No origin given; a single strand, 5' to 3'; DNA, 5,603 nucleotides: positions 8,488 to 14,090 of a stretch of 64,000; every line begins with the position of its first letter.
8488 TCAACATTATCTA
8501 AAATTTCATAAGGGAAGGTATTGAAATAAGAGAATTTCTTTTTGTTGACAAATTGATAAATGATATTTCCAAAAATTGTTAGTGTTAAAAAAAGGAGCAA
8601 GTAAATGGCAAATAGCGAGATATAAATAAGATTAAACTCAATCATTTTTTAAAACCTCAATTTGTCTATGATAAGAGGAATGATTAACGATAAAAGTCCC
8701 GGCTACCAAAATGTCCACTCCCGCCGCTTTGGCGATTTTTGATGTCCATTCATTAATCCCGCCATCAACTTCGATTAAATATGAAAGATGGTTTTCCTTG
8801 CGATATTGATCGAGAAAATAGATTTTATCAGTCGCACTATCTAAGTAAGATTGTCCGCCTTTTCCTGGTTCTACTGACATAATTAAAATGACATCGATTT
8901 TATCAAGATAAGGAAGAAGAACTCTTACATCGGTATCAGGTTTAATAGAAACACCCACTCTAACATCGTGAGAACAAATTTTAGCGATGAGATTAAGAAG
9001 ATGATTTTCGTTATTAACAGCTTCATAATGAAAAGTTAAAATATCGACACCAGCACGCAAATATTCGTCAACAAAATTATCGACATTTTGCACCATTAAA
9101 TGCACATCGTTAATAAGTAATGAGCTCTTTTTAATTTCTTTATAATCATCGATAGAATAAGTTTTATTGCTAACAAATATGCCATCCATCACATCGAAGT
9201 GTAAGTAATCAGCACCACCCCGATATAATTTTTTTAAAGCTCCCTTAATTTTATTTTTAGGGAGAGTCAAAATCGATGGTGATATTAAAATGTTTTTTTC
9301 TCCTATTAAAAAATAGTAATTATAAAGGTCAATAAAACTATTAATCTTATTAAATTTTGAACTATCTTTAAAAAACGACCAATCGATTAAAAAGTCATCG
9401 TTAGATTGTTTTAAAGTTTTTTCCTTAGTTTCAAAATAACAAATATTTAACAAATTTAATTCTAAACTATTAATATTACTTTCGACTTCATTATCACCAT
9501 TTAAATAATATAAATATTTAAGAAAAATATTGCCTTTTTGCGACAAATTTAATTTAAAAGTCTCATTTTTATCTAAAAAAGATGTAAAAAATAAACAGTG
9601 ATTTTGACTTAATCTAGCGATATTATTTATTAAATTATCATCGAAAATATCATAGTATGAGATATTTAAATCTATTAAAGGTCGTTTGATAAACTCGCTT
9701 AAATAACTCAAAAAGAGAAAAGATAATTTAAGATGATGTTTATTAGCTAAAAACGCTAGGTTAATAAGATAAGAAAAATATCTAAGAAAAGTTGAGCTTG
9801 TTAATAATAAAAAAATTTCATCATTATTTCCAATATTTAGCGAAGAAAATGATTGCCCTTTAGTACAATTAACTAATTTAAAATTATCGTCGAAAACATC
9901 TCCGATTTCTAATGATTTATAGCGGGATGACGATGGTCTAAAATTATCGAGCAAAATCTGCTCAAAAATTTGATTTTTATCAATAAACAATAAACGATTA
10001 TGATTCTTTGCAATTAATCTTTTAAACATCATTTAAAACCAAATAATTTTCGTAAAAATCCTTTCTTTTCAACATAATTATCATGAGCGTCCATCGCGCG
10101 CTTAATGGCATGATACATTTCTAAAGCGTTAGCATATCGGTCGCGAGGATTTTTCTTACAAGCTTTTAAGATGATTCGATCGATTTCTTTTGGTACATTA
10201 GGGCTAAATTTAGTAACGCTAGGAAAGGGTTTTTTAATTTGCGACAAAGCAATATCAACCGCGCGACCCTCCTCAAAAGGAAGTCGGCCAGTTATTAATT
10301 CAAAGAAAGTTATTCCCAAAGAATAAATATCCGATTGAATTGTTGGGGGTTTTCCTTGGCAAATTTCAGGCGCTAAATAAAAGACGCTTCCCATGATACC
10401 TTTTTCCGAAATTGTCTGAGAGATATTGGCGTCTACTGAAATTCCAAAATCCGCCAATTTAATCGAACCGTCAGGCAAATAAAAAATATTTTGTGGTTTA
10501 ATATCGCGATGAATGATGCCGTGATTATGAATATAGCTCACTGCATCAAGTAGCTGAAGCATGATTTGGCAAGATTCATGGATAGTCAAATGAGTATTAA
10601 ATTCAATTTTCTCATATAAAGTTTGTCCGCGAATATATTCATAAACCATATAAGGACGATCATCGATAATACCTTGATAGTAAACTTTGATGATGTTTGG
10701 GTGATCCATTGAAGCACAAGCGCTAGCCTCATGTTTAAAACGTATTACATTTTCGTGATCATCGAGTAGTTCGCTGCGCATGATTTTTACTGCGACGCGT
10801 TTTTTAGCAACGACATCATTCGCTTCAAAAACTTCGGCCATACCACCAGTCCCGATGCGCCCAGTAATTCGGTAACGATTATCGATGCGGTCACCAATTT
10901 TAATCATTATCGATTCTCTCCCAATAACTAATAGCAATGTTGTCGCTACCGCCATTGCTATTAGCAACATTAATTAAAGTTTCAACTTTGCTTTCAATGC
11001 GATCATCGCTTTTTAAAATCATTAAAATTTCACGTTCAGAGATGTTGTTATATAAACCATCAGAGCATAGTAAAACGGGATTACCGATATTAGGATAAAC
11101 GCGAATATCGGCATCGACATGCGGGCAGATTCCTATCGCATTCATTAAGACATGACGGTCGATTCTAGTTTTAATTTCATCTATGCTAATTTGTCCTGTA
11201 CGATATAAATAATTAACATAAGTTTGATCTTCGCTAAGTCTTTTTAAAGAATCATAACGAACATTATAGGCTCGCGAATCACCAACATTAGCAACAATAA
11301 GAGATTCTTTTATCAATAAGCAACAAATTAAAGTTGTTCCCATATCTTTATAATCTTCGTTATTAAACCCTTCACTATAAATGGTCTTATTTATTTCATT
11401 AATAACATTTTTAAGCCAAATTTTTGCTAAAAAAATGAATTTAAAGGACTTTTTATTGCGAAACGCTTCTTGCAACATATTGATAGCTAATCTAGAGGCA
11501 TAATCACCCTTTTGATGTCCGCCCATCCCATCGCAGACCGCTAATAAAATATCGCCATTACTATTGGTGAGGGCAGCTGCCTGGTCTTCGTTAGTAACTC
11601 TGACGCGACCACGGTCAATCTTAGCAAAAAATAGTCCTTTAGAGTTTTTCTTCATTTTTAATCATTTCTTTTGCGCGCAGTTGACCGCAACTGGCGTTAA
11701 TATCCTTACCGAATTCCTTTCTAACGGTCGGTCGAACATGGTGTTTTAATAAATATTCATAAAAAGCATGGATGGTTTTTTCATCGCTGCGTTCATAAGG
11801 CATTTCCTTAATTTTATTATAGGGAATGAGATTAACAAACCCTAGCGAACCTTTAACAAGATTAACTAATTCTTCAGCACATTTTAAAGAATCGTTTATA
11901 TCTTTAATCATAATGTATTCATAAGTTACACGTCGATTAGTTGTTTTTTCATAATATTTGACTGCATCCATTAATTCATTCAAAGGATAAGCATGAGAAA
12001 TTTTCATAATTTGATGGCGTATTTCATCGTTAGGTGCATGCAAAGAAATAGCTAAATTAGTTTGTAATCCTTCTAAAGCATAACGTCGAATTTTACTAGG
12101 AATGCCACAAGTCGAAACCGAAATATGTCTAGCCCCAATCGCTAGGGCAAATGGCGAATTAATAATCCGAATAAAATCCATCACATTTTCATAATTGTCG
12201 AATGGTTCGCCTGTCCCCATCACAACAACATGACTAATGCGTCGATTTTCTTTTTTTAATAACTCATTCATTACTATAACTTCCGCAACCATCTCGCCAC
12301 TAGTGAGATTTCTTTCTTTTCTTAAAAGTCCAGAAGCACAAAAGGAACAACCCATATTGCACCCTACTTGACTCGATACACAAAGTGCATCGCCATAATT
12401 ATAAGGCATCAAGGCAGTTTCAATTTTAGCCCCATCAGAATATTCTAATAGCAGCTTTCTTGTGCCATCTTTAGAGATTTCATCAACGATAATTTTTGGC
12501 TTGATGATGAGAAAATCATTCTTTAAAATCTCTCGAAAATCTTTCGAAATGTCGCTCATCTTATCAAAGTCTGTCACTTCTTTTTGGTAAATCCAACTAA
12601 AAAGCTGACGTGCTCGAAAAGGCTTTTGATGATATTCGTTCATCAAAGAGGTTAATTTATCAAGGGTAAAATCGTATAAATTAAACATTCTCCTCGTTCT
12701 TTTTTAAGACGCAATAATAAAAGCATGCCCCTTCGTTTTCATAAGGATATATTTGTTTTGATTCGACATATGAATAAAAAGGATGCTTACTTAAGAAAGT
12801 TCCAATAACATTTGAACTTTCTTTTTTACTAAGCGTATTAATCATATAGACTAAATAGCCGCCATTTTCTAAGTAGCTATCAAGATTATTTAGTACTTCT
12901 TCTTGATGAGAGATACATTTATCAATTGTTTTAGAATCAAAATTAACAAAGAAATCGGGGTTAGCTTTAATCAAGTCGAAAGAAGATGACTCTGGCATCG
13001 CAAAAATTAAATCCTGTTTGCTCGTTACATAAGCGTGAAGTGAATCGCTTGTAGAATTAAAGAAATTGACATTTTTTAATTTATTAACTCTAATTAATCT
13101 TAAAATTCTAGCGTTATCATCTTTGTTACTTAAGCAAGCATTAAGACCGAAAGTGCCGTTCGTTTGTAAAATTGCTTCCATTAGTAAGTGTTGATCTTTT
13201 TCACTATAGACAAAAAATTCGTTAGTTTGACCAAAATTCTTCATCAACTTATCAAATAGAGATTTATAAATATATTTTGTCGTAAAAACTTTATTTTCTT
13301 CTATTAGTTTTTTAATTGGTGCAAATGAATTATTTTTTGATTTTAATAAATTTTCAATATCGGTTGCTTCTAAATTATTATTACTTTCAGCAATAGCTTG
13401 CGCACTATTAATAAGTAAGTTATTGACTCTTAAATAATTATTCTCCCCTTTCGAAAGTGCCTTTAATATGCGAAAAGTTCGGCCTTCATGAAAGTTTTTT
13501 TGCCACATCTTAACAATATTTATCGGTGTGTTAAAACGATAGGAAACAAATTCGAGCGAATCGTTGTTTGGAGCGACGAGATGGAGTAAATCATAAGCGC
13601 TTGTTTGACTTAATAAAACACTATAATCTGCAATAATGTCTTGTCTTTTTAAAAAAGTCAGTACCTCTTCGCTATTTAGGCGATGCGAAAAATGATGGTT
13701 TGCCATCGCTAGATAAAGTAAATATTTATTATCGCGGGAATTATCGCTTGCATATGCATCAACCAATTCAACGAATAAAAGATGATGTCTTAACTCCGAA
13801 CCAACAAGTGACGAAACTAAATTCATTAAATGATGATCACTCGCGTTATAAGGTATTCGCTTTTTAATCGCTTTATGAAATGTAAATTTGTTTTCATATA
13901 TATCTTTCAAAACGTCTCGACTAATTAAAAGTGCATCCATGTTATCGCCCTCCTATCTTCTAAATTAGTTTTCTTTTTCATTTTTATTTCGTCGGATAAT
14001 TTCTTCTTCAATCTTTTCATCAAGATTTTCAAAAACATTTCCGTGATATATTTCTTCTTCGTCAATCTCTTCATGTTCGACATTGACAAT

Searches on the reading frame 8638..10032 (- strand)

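Call 45: search_protein_families(library=ncbifam, proteins=[window:8638-10032:-], max_evalue=0.00001)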
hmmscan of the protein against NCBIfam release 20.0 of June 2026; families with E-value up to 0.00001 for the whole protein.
window:8638-10032:- (464 aa): 6 families
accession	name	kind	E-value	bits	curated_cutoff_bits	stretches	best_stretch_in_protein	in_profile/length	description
NF004076.0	PRK05581.1-4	subfamily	1.6e-71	240.1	165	1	246-463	3-217/221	ribulose-phosphate 3-epimerase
TIGR01163.1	rpe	equivalog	1.2e-55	188.1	212.6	1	249-462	1-211/211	ribulose-phosphate 3-epimerase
NF007266.0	PRK09722.1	equivalog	1.2e-47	162.4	271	1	247-446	2-198/230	D-allulose 6-phosphate 3-epimerase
NF005986.0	PRK08091.1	equivalog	1.2e-25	90.8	264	1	250-462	15-224/229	ribulose-phosphate 3-epimerase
NF005944.0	PRK08005.1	equivalog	8.8e-13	47.9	376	1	264-455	17-201/210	ribulose-phosphate 3 epimerase family protein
NF010658.0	PRK14057.1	equivalog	1.4e-10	41.1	530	1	273-448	45-224/254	epimerase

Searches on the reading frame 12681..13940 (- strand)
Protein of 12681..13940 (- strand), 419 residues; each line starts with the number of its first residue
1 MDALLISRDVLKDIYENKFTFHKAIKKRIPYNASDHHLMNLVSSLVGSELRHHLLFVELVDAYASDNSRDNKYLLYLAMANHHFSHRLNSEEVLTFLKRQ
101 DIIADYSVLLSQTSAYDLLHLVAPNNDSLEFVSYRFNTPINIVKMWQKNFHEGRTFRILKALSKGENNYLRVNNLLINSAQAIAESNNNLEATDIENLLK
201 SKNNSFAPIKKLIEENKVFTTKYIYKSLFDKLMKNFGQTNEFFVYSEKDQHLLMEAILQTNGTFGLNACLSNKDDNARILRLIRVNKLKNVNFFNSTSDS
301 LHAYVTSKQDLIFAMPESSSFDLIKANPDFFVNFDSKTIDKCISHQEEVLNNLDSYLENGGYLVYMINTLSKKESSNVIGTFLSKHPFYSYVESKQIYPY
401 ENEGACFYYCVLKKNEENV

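Call 45: search_protein_families(library=ncbifam, proteins=[window:12681-13940:-], max_evalue=0.00001)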
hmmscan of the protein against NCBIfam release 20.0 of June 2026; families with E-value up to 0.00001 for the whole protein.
window:12681-13940:- (419 aa): 5 families
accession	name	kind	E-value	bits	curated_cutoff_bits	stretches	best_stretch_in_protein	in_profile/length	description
NF011494.0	PRK14902.1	equivalog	8.6e-18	64.3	319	1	287-396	299-408/444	16S rRNA (cytosine(967)-C(5))-methyltransferase RsmB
NF011493.0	PRK14901.1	equivalog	1.2e-11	44.2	540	1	319-415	338-446/447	16S rRNA (cytosine(967)-C(5))-methyltransferase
NF011495.0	PRK14903.1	equivalog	7.7e-10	38.2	503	1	136-395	132-394/431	16S rRNA (cytosine(967)-C(5))-methyltransferase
NF008149.0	PRK10901.1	equivalog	3.4e-09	36.2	375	1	320-415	332-433/434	16S rRNA (cytosine(967)-C(5))-methyltransferase RsmB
TIGR00563.1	rsmB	equivalog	3.5e-08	33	269.05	1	317-414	325-435/437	16S rRNA (cytosine(967)-C(5))-methyltransferase RsmB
